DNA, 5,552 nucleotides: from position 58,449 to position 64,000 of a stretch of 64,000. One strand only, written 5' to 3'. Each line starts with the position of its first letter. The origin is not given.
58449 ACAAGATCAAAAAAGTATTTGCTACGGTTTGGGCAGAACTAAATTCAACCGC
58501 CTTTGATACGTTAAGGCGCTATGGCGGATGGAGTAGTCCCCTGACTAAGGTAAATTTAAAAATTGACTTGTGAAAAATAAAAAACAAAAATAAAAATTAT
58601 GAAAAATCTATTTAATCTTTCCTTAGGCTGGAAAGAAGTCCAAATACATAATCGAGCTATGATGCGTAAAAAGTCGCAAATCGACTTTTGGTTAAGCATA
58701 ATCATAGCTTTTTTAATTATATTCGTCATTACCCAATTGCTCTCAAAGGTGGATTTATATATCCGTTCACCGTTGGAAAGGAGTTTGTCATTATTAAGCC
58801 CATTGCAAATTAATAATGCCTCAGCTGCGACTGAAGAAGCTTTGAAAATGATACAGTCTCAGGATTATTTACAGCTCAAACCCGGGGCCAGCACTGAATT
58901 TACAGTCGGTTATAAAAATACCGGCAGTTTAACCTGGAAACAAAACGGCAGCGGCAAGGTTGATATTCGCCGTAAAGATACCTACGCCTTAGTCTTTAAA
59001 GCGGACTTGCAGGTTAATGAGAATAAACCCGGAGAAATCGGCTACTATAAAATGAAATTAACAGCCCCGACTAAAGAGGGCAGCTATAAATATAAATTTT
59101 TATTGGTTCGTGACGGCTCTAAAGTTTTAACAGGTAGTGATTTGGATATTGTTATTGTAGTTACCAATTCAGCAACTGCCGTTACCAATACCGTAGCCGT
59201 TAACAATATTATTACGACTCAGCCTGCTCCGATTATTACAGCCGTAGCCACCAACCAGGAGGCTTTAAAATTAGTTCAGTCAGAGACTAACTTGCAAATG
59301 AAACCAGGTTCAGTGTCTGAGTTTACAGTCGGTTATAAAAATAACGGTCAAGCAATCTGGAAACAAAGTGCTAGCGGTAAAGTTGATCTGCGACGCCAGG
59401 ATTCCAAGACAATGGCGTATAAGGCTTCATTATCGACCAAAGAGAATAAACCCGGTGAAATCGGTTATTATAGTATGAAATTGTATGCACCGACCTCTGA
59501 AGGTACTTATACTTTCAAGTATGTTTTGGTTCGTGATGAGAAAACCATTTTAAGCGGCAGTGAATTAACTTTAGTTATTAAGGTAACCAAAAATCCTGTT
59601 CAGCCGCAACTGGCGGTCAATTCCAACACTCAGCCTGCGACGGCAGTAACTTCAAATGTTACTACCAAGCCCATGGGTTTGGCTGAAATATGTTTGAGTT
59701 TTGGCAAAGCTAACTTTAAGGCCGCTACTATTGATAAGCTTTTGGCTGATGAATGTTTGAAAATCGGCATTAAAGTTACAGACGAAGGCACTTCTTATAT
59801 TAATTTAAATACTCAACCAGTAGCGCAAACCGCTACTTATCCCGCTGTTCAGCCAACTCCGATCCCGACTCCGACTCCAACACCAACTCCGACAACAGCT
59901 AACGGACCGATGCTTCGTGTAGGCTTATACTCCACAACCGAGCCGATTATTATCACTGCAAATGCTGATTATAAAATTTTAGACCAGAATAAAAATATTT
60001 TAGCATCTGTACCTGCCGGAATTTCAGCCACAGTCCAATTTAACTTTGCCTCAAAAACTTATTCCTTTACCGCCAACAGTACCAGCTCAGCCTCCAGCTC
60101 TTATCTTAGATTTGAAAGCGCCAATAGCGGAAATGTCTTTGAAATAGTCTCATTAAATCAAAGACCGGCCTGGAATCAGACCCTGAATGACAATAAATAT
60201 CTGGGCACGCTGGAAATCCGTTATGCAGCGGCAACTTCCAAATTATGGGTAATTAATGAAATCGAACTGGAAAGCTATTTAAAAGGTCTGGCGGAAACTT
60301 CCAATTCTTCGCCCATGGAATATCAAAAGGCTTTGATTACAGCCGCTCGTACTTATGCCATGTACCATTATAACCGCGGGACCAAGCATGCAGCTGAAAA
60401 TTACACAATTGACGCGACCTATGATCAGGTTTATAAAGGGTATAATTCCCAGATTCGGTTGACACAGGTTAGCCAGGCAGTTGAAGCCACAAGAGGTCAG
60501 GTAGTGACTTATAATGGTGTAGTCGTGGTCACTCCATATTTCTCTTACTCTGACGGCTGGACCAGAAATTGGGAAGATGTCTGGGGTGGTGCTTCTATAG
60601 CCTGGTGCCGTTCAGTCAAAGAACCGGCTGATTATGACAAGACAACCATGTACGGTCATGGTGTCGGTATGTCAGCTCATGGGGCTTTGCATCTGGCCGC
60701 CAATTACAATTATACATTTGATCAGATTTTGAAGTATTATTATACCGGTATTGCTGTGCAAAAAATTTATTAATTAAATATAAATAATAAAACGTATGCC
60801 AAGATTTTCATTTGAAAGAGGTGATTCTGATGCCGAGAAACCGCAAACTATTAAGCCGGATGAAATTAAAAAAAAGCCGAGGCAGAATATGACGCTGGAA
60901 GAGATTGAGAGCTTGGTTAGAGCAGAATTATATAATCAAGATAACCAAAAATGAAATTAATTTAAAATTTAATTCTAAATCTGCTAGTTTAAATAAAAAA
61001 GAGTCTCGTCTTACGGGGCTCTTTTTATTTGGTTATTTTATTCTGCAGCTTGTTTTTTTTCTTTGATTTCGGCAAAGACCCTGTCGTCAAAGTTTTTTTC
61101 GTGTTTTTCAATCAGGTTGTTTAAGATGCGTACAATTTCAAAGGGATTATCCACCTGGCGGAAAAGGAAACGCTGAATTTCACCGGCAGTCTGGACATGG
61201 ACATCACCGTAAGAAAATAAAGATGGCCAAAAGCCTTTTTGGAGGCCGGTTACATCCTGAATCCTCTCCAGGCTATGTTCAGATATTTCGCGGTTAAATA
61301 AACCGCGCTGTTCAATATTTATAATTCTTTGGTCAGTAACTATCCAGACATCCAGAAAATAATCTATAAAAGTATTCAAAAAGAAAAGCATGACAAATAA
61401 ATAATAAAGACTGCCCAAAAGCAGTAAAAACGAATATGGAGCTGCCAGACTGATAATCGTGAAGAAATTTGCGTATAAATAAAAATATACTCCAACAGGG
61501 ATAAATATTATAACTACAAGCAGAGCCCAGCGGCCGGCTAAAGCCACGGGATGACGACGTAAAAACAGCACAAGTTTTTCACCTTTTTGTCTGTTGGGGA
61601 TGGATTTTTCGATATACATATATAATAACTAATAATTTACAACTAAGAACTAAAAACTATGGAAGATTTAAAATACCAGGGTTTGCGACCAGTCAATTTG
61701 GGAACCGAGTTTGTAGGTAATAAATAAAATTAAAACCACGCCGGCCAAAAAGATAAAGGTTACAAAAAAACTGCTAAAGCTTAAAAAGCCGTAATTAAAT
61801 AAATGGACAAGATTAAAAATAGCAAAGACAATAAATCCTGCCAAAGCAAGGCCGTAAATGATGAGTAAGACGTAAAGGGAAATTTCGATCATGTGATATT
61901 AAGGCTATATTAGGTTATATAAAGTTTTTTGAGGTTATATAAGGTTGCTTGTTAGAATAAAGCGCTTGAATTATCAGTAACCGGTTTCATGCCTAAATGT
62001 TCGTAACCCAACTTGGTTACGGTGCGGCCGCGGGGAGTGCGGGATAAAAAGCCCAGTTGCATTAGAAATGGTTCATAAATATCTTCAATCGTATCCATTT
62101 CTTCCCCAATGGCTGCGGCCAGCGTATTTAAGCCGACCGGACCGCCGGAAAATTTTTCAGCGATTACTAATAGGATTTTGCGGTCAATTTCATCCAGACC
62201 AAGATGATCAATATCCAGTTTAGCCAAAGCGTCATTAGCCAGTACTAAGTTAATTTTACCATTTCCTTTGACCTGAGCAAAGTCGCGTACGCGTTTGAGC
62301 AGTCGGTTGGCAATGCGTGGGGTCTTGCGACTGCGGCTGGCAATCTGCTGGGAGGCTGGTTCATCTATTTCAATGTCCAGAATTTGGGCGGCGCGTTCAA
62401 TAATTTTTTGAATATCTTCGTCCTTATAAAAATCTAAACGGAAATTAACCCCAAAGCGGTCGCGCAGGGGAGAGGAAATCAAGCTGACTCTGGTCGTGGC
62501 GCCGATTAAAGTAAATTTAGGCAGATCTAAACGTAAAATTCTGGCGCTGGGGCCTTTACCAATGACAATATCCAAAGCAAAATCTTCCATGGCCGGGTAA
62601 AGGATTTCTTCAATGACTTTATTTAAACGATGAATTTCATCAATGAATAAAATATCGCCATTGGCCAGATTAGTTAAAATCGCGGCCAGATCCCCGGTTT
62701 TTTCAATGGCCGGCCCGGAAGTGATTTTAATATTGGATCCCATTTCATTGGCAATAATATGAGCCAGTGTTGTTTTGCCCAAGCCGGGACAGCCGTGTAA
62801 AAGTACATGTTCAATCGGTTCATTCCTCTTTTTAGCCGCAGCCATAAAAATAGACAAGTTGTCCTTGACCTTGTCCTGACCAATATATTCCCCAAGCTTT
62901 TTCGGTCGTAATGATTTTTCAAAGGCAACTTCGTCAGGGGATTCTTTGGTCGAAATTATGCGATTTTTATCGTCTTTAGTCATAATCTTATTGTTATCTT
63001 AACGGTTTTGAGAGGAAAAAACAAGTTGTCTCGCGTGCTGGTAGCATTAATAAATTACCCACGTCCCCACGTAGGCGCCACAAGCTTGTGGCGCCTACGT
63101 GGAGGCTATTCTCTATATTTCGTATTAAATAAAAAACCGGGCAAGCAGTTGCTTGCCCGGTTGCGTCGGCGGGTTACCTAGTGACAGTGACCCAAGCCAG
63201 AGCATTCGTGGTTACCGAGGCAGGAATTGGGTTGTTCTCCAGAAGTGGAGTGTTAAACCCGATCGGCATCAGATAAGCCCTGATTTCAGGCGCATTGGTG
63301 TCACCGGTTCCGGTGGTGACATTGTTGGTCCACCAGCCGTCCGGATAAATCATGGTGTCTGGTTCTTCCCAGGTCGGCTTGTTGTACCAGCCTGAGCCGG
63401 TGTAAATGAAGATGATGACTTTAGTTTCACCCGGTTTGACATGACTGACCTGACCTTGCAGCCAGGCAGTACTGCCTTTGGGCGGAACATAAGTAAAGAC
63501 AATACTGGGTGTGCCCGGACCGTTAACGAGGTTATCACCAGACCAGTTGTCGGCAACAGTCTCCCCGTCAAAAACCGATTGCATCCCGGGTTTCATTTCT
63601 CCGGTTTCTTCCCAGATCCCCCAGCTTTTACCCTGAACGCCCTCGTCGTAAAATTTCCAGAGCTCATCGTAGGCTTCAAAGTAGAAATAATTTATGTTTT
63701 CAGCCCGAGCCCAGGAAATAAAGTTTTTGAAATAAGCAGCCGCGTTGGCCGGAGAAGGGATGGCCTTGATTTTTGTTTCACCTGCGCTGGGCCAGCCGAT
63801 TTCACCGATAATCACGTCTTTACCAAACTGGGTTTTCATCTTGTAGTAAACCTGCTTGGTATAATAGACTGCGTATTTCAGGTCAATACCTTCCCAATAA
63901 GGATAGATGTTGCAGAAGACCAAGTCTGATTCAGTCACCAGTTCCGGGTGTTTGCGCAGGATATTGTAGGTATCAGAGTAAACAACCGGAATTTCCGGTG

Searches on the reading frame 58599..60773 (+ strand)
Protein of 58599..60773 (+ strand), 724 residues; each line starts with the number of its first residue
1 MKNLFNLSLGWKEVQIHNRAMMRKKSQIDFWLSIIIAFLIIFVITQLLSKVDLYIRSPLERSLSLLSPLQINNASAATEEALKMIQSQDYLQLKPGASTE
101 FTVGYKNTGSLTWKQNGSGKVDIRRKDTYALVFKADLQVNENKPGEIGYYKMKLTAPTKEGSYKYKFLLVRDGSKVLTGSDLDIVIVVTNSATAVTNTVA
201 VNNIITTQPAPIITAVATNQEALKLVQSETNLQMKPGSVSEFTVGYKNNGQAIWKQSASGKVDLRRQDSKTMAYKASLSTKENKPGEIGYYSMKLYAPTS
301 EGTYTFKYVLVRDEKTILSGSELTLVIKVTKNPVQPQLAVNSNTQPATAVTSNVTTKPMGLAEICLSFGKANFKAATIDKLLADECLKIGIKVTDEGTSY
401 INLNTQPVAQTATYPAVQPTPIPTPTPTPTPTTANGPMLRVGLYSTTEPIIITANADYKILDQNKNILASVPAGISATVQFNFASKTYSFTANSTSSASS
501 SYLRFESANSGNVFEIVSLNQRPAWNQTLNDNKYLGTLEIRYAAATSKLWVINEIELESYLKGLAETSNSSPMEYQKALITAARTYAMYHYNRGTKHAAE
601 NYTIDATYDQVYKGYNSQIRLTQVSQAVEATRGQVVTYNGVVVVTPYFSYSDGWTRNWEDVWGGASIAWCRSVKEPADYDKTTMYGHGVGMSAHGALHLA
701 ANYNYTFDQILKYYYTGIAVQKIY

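Call 9: search_protein_families(library=pfam, proteins=[window:58599-60773:+], max_evalue=0.001)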
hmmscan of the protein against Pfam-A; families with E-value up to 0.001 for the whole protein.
window:58599-60773:+ (724 aa): 4 families
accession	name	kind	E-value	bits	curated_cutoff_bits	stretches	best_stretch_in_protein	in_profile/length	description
PF08486.15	SpoIID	-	1e-15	58.6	23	1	547-638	3-97/97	Stage II sporulation protein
PF16158.11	N_BRCA1_IG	-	3.7e-09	37.5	28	0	233-329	7-108/108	Ig-like domain from next to BRCA1 gene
PF16400.11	DUF5008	-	1.6e-05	25.3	25.4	0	157-203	57-103/109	Domain of unknown function (DUF5008)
PF09608.15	Alph_Pro_TM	-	0.00025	21.3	24.5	0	205-346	68-203/227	Putative transmembrane protein (Alph_Pro_TM)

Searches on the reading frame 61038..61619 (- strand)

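Call 9: search_protein_families(library=pfam, proteins=[window:61038-61619:-], max_evalue=0.001)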
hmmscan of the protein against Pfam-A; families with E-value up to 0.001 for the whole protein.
window:61038-61619:- (193 aa): 2 families
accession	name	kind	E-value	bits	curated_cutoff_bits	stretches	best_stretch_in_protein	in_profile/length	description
PF03703.20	bPH_2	-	1.1e-07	32.5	22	1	92-165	6-77/78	Bacterial PH domain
PF14470.12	bPH_3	-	0.0007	20.5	23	0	83-125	13-58/95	Bacterial PH domain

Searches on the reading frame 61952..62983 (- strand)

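Call 9: search_protein_families(library=pfam, proteins=[window:61952-62983:-], max_evalue=0.001)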
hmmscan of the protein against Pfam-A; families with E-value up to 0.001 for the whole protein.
window:61952-62983:- (343 aa): 10 families
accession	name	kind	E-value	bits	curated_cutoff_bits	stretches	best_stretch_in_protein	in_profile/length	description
PF05496.18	RuvB_N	-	4.6e-80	267.4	27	1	25-183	1-159/159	Holliday junction DNA helicase RuvB P-loop domain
PF17864.7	AAA_lid_4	-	2.1e-29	101.5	27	1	186-259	1-74/74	RuvB AAA lid domain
PF05491.19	RuvB_C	-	5.7e-26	90.7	24.7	1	261-330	2-71/72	RuvB C-terminal winged helix domain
PF00004.35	AAA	-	1.3e-21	77.8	21.2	1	60-183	1-129/131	ATPase family associated with various cellular activities (AAA)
PF07728.20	AAA_5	-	2.5e-08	34.5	22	1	59-177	1-139/139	AAA domain (dynein-related subfamily)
PF05673.19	DUF815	-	0.00012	21.7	23.8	0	29-116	26-115/249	Protein of unknown function (DUF815)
PF13191.12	AAA_16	-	0.00014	22.8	32.6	0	52-84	20-51/167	AAA ATPase domain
PF13173.12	AAA_14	-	0.00026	21.4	27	1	60-139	5-93/129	AAA domain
PF06068.19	TIP49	-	0.00029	20.6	23.8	0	31-88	24-81/347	TIP49 P-loop domain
PF01078.27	Mg_chelatase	-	0.00058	19.8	20.3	0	34-78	6-43/207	Magnesium chelatase, subunit ChlI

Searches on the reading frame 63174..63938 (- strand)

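Call 9: search_protein_families(library=pfam, proteins=[window:63174-63938:-], max_evalue=0.001)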
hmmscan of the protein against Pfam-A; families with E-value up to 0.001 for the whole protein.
window:63174-63938:- (254 aa): 1 family
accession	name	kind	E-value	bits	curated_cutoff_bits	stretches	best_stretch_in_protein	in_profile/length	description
PF00332.24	Glyco_hydro_17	-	1.6e-08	35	28.2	1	41-113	225-298/306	Glycosyl hydrolases family 17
